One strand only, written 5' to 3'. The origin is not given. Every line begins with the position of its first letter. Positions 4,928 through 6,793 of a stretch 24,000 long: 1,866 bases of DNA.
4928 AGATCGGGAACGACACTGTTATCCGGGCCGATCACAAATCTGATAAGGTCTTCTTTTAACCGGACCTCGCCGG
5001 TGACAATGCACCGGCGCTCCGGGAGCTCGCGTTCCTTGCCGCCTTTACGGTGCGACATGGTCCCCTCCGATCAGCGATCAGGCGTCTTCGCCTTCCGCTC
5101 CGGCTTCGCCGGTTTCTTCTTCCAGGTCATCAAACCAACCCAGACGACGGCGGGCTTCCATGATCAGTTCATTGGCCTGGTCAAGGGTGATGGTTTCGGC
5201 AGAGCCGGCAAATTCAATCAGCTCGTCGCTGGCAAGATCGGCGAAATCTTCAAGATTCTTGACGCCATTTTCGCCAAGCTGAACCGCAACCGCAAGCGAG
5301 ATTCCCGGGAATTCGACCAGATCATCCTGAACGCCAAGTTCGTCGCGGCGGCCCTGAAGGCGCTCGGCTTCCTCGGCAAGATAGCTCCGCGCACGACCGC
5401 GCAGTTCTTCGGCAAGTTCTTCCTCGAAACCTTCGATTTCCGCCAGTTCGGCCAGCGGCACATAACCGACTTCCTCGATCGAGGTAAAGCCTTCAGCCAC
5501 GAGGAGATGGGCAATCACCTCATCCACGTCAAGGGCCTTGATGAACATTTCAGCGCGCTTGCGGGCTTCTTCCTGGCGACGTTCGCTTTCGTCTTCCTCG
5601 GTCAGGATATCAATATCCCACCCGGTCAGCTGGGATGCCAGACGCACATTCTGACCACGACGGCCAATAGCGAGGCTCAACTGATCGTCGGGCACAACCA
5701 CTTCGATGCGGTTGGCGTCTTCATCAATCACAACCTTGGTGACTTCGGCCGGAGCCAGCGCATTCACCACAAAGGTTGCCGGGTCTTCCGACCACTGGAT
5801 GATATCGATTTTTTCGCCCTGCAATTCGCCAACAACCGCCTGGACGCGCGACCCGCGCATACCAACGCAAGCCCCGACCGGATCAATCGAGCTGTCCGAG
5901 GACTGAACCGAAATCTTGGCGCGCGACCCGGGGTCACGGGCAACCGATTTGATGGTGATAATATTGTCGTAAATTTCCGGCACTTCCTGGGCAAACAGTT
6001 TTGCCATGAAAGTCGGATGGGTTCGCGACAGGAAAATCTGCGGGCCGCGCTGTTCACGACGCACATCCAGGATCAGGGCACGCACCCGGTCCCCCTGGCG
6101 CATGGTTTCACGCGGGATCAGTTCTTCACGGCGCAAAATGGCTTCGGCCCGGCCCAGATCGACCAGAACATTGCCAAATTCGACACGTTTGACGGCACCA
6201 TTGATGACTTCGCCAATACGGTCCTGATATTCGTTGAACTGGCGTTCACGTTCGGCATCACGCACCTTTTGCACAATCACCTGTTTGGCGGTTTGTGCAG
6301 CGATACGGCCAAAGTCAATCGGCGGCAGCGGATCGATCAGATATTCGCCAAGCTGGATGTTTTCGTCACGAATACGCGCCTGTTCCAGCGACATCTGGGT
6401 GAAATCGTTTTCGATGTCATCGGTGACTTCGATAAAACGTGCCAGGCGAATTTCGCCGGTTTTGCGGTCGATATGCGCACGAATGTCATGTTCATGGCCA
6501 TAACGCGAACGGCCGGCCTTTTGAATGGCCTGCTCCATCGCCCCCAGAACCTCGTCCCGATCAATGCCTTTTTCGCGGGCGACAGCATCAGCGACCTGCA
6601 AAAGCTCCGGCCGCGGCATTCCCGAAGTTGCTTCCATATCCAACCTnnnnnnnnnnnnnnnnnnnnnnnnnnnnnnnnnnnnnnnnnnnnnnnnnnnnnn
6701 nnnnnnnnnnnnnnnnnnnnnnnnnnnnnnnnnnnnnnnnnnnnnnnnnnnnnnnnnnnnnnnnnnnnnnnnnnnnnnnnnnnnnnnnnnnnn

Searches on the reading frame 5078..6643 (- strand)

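Call 6: search_protein_families(library=pfam, proteins=[window:5078-6643:-], max_evalue=0.001)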
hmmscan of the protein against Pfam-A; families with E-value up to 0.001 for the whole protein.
window:5078-6643:- (521 aa): 7 families
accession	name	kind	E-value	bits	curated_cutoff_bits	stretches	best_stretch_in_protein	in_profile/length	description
PF08529.16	NusA_N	-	7.9e-38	129.8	23.8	1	13-133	1-119/119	NusA N-terminal domain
PF13184.12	KH_5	-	1.5e-31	108.8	27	1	238-306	1-69/69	NusA-like KH domain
PF00575.29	S1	-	4.3e-08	33.9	22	1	141-202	2-70/74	S1 RNA binding domain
PF14520.12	HHH_5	-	1.8e-07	31.9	27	0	441-499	3-57/57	Helix-hairpin-helix domain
PF07650.23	KH_2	-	3.1e-05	24.2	22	1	294-345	8-59/78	KH domain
PF23095.1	KH_NusA_C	-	0.00014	22.2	34.2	1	319-346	7-34/59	Transcription termination/antitermination protein NusA, KH domain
PF00013.35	KH_1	-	0.00039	20.6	21.5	0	313-352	2-41/66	KH domain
